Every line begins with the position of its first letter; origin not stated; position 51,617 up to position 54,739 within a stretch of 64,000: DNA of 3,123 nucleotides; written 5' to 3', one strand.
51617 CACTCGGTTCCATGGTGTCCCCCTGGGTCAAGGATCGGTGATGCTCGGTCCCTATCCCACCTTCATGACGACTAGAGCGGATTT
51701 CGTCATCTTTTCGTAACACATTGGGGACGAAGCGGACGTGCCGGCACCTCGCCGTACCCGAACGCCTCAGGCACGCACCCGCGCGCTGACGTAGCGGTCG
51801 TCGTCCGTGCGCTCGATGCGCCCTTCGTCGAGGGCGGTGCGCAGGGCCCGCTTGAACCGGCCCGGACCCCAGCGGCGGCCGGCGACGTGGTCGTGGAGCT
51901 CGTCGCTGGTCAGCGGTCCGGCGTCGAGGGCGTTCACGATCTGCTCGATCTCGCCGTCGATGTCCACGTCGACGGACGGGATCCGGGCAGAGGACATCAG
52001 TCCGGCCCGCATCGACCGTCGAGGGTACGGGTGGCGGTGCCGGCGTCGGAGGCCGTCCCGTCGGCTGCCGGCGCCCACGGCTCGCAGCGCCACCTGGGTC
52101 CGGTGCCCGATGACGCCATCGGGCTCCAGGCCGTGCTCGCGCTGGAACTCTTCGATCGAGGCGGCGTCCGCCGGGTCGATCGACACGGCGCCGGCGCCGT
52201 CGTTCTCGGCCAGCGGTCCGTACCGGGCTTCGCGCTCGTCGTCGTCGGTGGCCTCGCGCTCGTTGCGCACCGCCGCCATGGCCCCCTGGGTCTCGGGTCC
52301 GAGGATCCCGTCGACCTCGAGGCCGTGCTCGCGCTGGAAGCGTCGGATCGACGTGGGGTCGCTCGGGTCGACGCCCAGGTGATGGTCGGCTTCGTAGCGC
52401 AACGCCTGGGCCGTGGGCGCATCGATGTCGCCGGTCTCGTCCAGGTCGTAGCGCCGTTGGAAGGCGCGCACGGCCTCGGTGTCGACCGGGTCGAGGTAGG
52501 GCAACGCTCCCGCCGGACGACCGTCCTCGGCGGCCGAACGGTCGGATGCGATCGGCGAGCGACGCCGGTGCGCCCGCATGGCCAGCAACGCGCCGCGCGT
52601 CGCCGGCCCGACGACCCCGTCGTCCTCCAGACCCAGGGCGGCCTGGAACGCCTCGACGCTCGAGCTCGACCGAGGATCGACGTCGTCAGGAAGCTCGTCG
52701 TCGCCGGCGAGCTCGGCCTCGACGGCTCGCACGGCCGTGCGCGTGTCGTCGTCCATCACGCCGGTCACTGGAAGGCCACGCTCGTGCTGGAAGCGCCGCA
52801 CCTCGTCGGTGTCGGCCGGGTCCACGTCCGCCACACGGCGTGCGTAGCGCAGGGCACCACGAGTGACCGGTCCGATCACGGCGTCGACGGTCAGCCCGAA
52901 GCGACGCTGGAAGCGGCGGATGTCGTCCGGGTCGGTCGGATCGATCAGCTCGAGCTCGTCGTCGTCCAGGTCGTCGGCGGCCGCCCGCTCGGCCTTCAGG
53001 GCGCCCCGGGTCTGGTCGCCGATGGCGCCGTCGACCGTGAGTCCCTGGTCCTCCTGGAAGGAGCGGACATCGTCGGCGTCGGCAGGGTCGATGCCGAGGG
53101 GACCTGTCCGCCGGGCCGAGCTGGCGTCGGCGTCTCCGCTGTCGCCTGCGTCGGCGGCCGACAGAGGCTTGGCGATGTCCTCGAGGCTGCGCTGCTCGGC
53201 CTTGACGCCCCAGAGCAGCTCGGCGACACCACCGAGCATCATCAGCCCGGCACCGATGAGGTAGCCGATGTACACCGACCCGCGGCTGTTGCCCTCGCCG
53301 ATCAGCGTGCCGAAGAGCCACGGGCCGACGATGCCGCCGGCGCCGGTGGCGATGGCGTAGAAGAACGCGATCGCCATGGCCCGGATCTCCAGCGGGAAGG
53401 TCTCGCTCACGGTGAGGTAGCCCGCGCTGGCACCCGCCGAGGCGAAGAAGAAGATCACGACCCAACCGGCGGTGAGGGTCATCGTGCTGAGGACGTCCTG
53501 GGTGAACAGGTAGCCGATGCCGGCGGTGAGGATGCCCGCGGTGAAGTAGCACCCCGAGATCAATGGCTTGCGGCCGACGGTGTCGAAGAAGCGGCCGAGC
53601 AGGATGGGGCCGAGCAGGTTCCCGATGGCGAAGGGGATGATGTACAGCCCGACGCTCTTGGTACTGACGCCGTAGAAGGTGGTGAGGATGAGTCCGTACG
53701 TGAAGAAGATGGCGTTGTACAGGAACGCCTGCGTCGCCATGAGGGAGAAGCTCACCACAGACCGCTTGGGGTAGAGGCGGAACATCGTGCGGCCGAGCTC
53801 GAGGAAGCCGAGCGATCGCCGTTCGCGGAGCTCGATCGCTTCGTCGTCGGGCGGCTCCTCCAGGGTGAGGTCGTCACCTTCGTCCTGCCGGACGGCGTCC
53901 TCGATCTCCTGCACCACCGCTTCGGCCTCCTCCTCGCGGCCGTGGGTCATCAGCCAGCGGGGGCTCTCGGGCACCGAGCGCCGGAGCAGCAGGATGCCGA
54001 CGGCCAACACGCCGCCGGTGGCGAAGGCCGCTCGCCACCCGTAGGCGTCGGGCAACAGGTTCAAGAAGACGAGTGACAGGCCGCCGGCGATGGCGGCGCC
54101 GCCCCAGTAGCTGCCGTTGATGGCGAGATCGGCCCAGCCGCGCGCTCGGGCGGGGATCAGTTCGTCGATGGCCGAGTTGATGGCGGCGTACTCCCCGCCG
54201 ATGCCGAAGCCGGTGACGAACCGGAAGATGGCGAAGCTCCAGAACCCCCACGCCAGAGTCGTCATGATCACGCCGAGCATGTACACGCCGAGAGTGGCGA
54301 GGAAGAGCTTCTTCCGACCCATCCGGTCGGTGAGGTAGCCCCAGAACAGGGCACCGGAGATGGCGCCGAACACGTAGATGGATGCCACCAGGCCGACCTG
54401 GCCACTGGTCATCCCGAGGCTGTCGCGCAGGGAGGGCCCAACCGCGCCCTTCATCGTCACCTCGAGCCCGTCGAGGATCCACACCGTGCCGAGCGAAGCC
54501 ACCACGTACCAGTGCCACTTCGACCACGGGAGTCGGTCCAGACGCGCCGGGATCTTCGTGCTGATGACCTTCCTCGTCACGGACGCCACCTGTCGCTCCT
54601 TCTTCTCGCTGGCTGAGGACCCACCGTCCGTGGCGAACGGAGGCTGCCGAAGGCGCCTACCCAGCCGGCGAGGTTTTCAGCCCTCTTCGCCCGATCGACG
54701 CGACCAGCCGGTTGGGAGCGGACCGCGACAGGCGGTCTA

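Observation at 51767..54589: MFS transporter fused to seven peptidoglycan-binding-like repeats on the predicted cytoplasmic side, plus a terminal winged-helix-like module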

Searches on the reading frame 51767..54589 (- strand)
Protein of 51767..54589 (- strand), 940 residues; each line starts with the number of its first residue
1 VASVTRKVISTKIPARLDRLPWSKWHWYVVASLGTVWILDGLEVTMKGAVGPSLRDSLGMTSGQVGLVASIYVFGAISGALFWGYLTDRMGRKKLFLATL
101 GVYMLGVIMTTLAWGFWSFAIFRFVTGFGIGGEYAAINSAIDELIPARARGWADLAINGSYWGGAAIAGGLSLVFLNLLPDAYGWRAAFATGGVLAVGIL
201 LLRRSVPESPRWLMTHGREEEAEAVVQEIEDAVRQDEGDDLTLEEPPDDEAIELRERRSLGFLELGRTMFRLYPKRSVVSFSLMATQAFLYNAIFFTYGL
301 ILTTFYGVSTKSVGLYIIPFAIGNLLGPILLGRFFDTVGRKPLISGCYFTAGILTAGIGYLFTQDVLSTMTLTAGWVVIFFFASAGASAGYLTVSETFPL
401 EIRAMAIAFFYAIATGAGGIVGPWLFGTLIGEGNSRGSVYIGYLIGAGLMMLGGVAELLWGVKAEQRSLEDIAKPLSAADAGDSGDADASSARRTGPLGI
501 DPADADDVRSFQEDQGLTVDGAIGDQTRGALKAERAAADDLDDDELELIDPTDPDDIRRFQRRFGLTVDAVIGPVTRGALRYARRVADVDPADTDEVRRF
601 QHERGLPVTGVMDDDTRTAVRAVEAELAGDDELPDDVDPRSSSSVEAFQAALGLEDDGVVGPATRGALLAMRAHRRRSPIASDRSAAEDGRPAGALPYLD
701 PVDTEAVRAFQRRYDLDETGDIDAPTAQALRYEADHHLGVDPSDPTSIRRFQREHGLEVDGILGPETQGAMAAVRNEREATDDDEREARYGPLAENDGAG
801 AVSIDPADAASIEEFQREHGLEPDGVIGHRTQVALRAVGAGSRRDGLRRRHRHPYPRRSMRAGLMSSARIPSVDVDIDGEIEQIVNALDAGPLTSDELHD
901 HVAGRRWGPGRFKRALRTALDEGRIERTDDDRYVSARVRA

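Call 3: search_protein_families(library=pfam, proteins=[window:51767-54589:-], max_evalue=1)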
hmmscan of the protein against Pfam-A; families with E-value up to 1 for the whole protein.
window:51767-54589:- (940 aa): 6 families
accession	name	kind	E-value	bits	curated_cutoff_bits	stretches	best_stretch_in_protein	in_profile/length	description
PF01471.23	PG_binding_1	-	2e-46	156.4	23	7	748-771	34-57/57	Putative peptidoglycan binding domain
PF00083.30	Sugar_tr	-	6e-46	157.7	22.3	1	61-457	44-433/452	Sugar (and other) transporter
PF07690.21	MFS_1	-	1.1e-33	117.1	33.4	2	48-212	16-178/347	Major Facilitator Superfamily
PF09374.15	PG_binding_3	-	7.7e-11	42.5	24.6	2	515-539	15-38/76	Predicted Peptidoglycan domain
PF12832.13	MFS_1_like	-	2.6e-09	37.1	25.2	1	57-433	28-365/373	MFS_1 like family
PF06609.19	TRI12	-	0.52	9.1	23.2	1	58-119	74-134/599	Fungal trichothecene efflux pump (TRI12)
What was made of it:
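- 53195..54589 (-): MFS transporter domain, aa 1-465. It has 12 TM segments (28-46, 65-83, 95-113, 119-137, 161-179, 184-202, 278-296, 313-331, 343-361, 366-384, 404-422, 444-462). Motif A (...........) is at aa 84-94. The central cytoplasmic loop is aa 203-277. Sugar_tr E 6e-46 and MFS_1 E 1e-33 (call 3).
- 52055..53089 (-): Seven-unit array, aa 501-845. It has net charge -37 and pI 4.4, and is predicted to be one rigid all-alpha body. PG_binding_1 E 2e-46 in 7 stretches (call 3).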

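Call 4: search_protein_families(library=ncbifam, proteins=[window:51767-54589:-], max_evalue=0.1)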
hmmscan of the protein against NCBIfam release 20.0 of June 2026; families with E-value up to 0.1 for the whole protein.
window:51767-54589:- (940 aa): 55 families (the best 25 are shown)
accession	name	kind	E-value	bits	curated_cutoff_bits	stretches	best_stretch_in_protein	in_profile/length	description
TIGR00895.1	2A0115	subfamily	1.4e-46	159.2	418.55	1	21-430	10-398/398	aromatic acid/H+ symport family MFS transporter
TIGR00879.1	SP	subfamily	7e-38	130.4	237.8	1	53-470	92-508/510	sugar porter family MFS transporter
TIGR00898.1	2A0119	subfamily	1.6e-33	116.3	550.75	1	62-427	125-467/506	cation transport protein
NF008586.0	PRK11551.1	equivalog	2.5e-26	92.6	410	2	36-229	23-213/406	3-(3-hydroxy-phenyl)propionate transporter MhpT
TIGR02869.1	spore_SleB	equivalog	1.9e-25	89.9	236.5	3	746-781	43-78/201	spore cortex-lytic enzyme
NF053517.1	HbztTptrPcaK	equivalog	2e-25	89.6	770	1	16-452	7-423/437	4-hydroxybenzoate transporter PcaK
TIGR00891.1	2A0112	subfamily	1.1e-22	80.7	552.9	1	17-415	3-374/405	sialate:H+ symport family MFS transporter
TIGR00883.1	2A0106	subfamily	1.2e-22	80.6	443.45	2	77-224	49-208/400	metabolite/H+ symporter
NF003024.0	PRK03893.1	subfamily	6.2e-21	74.8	604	1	16-226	11-215/497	sialate:H+ symport family MFS transporter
NF052335.1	PdgHdaseHSB129560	equivalog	5.2e-19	68.7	500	2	731-835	220-328/330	peptidoglycan hydrolase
TIGR00893.1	2A0114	subfamily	3.9e-18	65.6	395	2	51-214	17-180/399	D-galactonate transporter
TIGR01299.1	synapt_SV2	subfamily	2e-17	62.4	637.3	1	24-236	163-384/742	synaptic vesicle protein SV2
NF007484.0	PRK10077.1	equivalog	3.2e-17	62.5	608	1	59-412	51-407/480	D-xylose transporter XylE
NF052336.1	PdgHdaseHSB100310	equivalog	4.3e-17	62.4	500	2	732-835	206-313/316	peptidoglycan hydrolase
NF007891.0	PRK10594.1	equivalog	3.9e-16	59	425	2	505-532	323-350/617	L,D-transpeptidase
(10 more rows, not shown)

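Call 14: find_related_loci(query=A1, collection=genome_contigs, flank=8000)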
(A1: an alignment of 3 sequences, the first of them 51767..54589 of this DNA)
Query A1 (940 aa) in genome_contigs; peptide patterns used: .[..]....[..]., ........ (x = any residue, [..] = any of these).
566 stretches matched a pattern; 529 encode a relative of the query (tblastn E <= 1e-3); the best 80 are kept; 80 distinct loci.
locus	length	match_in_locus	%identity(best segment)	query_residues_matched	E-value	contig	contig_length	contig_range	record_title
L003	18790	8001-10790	70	1-935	0e+0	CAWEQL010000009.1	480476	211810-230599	MAG: uncultured Acidimicrobiaceae bacterium isolate MFD01721.bin.2.154 genome assembly, contig: contig_28781, whole geno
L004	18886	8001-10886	59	1-928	0e+0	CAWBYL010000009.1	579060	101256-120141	MAG: uncultured Actinomycetes bacterium isolate MFD05442.bin.2.21 genome assembly, contig: contig_9004, whole genome sho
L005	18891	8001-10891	61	1-928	0e+0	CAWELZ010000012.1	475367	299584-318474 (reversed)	MAG: uncultured Actinomycetes bacterium isolate MFD02923.bin.2.90 genome assembly, contig: contig_5731, whole genome sho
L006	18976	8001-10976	49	3-940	0e+0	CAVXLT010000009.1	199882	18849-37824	MAG: uncultured Thermoleophilia bacterium isolate MFD02416.bin.2.62 genome assembly, contig: contig_68182, whole genome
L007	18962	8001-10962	56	3-933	0e+0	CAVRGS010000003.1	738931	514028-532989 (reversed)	MAG: uncultured Actinomycetes bacterium isolate MFD05442.bin.1.365 genome assembly, contig: contig_14865, whole genome s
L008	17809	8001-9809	81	4-936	0e+0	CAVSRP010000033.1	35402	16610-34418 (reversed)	MAG: uncultured Acidimicrobiaceae bacterium isolate MFD05684.bin.1.168 genome assembly, contig: contig_54771, whole geno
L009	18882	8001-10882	71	1-928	0e+0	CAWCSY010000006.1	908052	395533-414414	MAG: uncultured Microthrixaceae bacterium isolate MFD05442.bin.2.318 genome assembly, contig: contig_4094, whole genome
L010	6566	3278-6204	64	1-937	0e+0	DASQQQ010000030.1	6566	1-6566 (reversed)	MAG TPA_asm: Actinomycetota bacterium isolate SMAG_U10861 k141_359439, whole genome shotgun sequence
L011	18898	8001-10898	76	1-928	0e+0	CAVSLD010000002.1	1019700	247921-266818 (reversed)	MAG: uncultured Iamiaceae bacterium isolate MFD01721.bin.2.172 genome assembly, contig: contig_33418, whole genome shotg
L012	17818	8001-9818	61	4-933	2e-178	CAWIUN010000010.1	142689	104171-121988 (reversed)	MAG: uncultured Actinomycetes bacterium isolate MFD01721.bin.3.215 genome assembly, contig: contig_13695, whole genome s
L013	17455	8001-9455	58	9-496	3e-170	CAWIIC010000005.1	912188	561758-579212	MAG: uncultured proteobacterium isolate MFD05502.bin.2.114 genome assembly, contig: contig_2449, whole genome shotgun se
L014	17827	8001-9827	61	1-936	2e-172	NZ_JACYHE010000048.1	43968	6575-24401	Streptomyces sp. JJ36 JJ36_assembly_contig_48, whole genome shotgun sequence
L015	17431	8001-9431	59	8-480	1e-166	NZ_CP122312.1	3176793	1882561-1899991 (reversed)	Halospeciosus flavus strain XZGYJ-43 chromosome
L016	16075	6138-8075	57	5-938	1e-163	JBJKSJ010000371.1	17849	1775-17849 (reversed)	MAG: Ktedonobacterales bacterium isolate Bin_8 S1Ck127_1079551_flag_1_multi_9.0000_len_17849, whole genome shotgun seque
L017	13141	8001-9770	58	7-936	2e-163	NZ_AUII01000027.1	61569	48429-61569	Pseudonocardia asaccharolytica DSM 44247 = NBRC 16224 strain DSM 44247 G567DRAFT_scaffold00026.26_C, whole genome shotgu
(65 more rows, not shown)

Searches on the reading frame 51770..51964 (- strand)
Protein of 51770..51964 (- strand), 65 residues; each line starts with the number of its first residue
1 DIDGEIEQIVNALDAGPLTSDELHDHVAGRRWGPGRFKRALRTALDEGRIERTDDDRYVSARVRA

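Call 56: search_protein_families(library=pfam, proteins=[window:51770-51964:-], max_evalue=10)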
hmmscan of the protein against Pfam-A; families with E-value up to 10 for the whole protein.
seq(65 aa): 3 families
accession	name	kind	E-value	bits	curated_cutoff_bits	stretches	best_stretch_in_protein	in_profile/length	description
PF08044.16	DUF1707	-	0.012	16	27.6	1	39-56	13-30/53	DUF1707 SHOCT-like domain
PF09692.15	Arb1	-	0.3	10.7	25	1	7-51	177-221/403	Argonaute siRNA chaperone (ARC) complex subunit Arb1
PF02631.22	RecX_HTH2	-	1.1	10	26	1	24-42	11-29/42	RecX, second three-helix domain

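Call 58: search_protein_families(library=pfam, alignment_id=A6, max_evalue=0.01)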
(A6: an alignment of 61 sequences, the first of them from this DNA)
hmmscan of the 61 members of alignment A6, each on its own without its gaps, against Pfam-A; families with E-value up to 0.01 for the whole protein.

A. member 1, seq(65 aa): 0 families

B. families by the number of members that match (of 61 scanned): 12 families
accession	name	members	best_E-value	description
PF06224.18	AlkZ-like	24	9.4e-07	DNA glycosylase AlkZ-like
PF11784.13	DUF3320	3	0.0007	Protein of unknown function (DUF3320)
PF13338.12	AbiEi_4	3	0.002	Transcriptional regulator, AbiEi antitoxin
PF01471.23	PG_binding_1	2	2.4e-08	Putative peptidoglycan binding domain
PF07690.21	MFS_1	2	5e-05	Major Facilitator Superfamily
PF13624.11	SurA_N_3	2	0.0013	SurA-like N-terminal domain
PF25213.1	HVO_A0261_N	2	0.0021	HVO_A0261 N-terminal domain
PF09374.15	PG_binding_3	1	7.9e-06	Predicted Peptidoglycan domain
PF23933.1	DUF7269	1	0.0076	Family of unknown function (DUF7269)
PF08461.16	HTH_12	1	0.0086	Ribonuclease R winged-helix domain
PF02487.23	CLN3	1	0.0091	CLN3 protein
PF09106.17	SelB-wing_2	1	0.0096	Elongation factor SelB, winged helix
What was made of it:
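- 51770..51964 (-): Terminal winged-helix module (aa 876-940), with the near-invariant W-G-P-G-R at the start of helix 3. 24 of 61 members hit PF06224 AlkZ-like (call 58).
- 24 of 61 members match a WH unit of the DNA-glycosylase family AlkZ-like/HTH_42 (call 58).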

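Call 60: search_solved_structures(query=A6, max_evalue=1, show_alignments=2)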
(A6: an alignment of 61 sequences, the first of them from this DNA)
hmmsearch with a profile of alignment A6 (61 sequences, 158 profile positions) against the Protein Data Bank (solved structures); distinct sequences matched with E-value up to 1: 0.
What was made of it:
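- Tried and rejected: A profile search of the PDB with the WH family gave no hit (call 60).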

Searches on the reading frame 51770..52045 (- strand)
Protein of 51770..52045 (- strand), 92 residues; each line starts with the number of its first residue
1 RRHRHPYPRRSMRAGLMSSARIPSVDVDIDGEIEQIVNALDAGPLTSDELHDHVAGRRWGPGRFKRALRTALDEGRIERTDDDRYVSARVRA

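Call 18: find_homologous_proteins(query=window:51770-52045:-, max_evalue=0.01)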
Query seq(92 aa): 5 candidates shared short words with the query, none scored E <= 0.01.
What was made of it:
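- Tried and rejected: It found nothing (call 18).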

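Call 27: search_protein_representatives(alignment_id=A2)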
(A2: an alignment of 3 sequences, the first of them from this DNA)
Query: 3 sequences, 89 profile positions. Proteins with E-value up to 0.001 (for the whole library): 536; up to 1e-10: 137; up to 1e-30: 1. The best 150 are listed.
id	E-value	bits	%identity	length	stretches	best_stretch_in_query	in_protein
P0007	1.1e-36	140.7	-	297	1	1-89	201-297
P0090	1.4e-23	98.6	-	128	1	1-86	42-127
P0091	6.1e-22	93.4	-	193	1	3-85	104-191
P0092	1.6e-21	92.0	-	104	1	9-85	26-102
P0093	2.3e-21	91.6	-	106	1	10-86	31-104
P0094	2.0e-19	85.3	-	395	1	1-84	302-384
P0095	4.6e-18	81.0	-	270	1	1-83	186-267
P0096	8.6e-18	80.1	-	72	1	19-85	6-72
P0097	2.2e-17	78.8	-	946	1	4-84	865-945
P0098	3.8e-17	78.0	-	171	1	2-86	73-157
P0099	5.5e-17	77.5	-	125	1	5-83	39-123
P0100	2.7e-16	75.3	-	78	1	18-83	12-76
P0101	4.5e-16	74.6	-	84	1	19-83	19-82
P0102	5.9e-16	74.2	-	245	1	1-85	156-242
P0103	7.2e-16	73.9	-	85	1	18-84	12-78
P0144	5.9e-13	64.6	-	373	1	21-84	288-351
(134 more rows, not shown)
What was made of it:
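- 51770..51964 (-): There are 536 representatives in 1.84 billion proteins (call 27).
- Tried and rejected: I replaced it with an exhaustive profile search (call 27).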

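Call 56: search_protein_families(library=pfam, proteins=[P0092, P0096, P0100, P0103, P0144], max_evalue=10)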
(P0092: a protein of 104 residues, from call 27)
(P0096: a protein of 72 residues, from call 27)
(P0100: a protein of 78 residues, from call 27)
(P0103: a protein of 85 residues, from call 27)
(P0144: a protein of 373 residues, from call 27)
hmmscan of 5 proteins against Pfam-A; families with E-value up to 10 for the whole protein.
P0092 (104 aa): 2 families
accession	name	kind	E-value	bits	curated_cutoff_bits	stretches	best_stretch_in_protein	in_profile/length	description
PF06224.18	AlkZ-like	-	1.1e-05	25.7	25.9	1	26-97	76-143/329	DNA glycosylase AlkZ-like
PF08461.16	HTH_12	-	0.0086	16.4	21.4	1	49-97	3-54/66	Ribonuclease R winged-helix domain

P0096 (72 aa): 1 family
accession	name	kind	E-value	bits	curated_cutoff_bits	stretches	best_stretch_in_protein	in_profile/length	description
PF06224.18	AlkZ-like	-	9.4e-07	29.2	25.9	1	9-68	82-144/329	DNA glycosylase AlkZ-like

P0100 (78 aa): 1 family
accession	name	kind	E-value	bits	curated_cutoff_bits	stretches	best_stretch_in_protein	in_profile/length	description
PF09692.15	Arb1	-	0.12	11.9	25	1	24-60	177-213/403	Argonaute siRNA chaperone (ARC) complex subunit Arb1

P0103 (85 aa): 5 families
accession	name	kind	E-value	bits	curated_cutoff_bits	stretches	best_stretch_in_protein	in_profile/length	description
PF11784.13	DUF3320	-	0.00078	19.8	25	1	14-61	7-50/50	Protein of unknown function (DUF3320)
PF06224.18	AlkZ-like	-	0.0012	19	25.9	1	12-63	78-131/329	DNA glycosylase AlkZ-like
PF13624.11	SurA_N_3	-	0.0013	19.1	27.2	1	14-63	108-156/162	SurA-like N-terminal domain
PF12235.13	FXMRP1_C_core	-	0.022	16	29.6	1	4-54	75-124/127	Fragile X-related 1 protein core C terminal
PF22618.1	RskA_N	-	3.3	8.4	27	1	20-49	15-44/48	Anti-sigma-K factor RskA, N-terminal domain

P0144 (373 aa): 0 families
